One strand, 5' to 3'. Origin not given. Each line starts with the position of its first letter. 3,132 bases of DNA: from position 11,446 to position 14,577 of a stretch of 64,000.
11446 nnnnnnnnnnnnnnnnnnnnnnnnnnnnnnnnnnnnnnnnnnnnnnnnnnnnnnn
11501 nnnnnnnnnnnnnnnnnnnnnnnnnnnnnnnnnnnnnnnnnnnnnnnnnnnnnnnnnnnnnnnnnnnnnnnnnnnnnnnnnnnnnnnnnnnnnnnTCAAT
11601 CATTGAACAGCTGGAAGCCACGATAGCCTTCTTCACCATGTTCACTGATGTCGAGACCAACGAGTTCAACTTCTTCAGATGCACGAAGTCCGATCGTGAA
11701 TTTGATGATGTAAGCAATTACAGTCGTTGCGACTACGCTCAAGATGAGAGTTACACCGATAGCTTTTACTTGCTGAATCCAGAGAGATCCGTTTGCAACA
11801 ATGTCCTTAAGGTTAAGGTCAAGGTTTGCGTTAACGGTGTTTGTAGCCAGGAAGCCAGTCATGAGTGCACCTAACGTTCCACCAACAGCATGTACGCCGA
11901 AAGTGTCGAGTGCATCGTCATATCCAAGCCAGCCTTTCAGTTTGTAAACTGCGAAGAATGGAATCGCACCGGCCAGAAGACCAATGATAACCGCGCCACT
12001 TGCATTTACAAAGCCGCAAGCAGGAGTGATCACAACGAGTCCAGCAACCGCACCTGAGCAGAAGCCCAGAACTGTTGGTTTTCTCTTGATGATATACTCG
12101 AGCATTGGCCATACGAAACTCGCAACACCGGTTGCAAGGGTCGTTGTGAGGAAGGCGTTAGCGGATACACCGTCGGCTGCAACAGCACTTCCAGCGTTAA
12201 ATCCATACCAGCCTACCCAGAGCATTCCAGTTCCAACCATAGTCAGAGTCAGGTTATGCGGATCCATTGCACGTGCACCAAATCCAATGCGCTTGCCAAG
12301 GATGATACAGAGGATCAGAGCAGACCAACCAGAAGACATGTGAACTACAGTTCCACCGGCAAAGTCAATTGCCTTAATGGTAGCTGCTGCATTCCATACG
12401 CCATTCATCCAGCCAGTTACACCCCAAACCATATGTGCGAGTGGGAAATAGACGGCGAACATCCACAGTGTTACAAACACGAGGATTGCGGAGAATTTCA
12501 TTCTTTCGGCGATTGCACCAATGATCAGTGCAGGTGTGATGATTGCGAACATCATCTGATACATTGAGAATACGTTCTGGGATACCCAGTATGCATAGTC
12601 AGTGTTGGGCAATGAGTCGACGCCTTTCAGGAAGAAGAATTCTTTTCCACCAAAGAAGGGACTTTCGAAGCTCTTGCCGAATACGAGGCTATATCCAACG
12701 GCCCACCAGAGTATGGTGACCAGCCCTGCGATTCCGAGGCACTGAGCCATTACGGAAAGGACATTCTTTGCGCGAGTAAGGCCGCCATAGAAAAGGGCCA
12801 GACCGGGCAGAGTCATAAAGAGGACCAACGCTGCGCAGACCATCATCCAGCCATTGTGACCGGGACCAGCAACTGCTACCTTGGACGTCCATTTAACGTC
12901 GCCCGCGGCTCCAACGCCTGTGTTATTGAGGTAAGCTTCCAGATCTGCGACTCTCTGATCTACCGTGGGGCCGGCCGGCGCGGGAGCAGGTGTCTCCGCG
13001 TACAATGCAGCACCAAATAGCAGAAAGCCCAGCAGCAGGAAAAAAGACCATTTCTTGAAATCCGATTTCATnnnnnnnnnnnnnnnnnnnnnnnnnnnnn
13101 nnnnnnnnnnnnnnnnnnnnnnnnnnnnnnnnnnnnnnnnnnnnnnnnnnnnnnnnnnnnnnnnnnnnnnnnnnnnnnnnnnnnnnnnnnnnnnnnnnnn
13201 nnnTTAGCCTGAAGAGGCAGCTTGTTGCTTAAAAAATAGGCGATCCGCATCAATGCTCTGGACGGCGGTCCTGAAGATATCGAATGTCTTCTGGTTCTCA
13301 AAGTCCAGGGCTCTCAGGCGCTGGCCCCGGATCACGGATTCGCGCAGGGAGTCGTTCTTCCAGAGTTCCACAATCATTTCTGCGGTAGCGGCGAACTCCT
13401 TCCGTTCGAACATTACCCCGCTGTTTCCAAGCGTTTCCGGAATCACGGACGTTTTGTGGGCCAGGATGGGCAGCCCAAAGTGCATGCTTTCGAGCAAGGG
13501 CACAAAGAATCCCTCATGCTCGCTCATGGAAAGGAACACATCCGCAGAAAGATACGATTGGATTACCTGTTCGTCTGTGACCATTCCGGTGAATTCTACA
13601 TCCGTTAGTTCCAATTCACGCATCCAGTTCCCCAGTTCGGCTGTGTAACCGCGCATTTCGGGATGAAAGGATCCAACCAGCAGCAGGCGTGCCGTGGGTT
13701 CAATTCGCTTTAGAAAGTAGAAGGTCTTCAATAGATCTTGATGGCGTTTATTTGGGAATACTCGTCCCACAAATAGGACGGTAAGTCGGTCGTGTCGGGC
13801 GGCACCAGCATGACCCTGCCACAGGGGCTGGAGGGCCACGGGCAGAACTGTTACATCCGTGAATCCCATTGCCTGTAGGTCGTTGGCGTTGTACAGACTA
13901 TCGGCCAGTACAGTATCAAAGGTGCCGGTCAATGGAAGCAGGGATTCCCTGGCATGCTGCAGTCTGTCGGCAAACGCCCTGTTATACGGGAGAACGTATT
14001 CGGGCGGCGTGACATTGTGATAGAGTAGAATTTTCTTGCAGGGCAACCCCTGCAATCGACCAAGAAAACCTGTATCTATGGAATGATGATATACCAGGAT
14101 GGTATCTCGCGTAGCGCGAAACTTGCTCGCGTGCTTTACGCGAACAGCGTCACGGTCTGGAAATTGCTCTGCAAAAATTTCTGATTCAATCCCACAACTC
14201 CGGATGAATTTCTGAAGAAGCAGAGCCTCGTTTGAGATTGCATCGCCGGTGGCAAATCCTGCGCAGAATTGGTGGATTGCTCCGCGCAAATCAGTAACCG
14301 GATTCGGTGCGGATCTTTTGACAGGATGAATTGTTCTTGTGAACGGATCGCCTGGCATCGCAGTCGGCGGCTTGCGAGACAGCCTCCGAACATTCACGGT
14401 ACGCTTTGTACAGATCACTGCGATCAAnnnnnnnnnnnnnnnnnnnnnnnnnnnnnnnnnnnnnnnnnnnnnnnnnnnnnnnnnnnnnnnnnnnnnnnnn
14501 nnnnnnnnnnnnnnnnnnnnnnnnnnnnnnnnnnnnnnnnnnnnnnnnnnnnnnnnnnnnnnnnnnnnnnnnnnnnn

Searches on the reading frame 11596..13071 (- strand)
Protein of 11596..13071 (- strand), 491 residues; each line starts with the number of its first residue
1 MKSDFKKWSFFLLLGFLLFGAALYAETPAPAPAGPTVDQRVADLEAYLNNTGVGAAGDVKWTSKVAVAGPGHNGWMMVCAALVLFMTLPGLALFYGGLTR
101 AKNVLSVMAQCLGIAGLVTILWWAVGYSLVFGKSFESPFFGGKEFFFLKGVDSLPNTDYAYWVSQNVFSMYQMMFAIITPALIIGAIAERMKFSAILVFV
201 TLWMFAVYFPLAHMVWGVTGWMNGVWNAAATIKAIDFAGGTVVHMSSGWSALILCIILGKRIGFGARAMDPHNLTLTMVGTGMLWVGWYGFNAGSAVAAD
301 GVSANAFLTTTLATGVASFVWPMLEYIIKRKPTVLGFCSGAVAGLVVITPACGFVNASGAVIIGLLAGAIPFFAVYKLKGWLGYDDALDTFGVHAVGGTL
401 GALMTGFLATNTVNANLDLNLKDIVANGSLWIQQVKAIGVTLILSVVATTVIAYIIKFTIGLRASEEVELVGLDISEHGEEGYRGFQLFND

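Call 70: search_protein_families(library=pfam, proteins=[window:11596-13071:-], max_evalue=0.00001)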
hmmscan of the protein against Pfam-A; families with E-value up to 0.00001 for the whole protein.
window:11596-13071:- (491 aa): 1 family
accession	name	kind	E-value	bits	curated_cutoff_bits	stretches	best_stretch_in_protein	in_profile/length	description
PF00909.26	Ammonium_transp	-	1.1e-111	373.9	23.2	1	75-483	2-399/399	Ammonium Transporter Family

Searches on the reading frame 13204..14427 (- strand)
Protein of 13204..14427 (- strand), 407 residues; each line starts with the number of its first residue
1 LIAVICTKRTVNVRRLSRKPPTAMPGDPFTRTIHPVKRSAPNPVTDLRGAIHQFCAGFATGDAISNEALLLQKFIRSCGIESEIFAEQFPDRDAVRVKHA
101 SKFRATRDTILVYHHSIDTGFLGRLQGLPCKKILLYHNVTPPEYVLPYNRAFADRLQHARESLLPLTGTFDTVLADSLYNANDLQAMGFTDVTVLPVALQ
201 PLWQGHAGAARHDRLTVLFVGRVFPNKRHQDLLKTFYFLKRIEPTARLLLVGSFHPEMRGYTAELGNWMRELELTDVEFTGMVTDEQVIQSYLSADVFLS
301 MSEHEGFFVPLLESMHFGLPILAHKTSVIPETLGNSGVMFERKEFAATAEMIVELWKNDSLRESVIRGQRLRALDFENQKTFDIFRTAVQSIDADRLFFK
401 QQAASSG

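Call 70: search_protein_families(library=pfam, proteins=[window:13204-14427:-], max_evalue=0.00001)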
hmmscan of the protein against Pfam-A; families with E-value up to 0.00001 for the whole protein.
window:13204-14427:- (407 aa): 3 families
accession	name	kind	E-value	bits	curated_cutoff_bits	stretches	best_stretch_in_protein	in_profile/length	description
PF00534.26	Glycos_transf_1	-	1.2e-22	80.7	26.4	1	211-368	12-168/172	Glycosyl transferases group 1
PF13692.12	Glyco_trans_1_4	-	1.2e-20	74.6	27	1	216-358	3-142/142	Glycosyl transferases group 1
PF20706.3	GT4-conflict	-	6.1e-07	29.2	26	1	207-359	190-340/385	Family 4 Glycosyltransferase in conflict systems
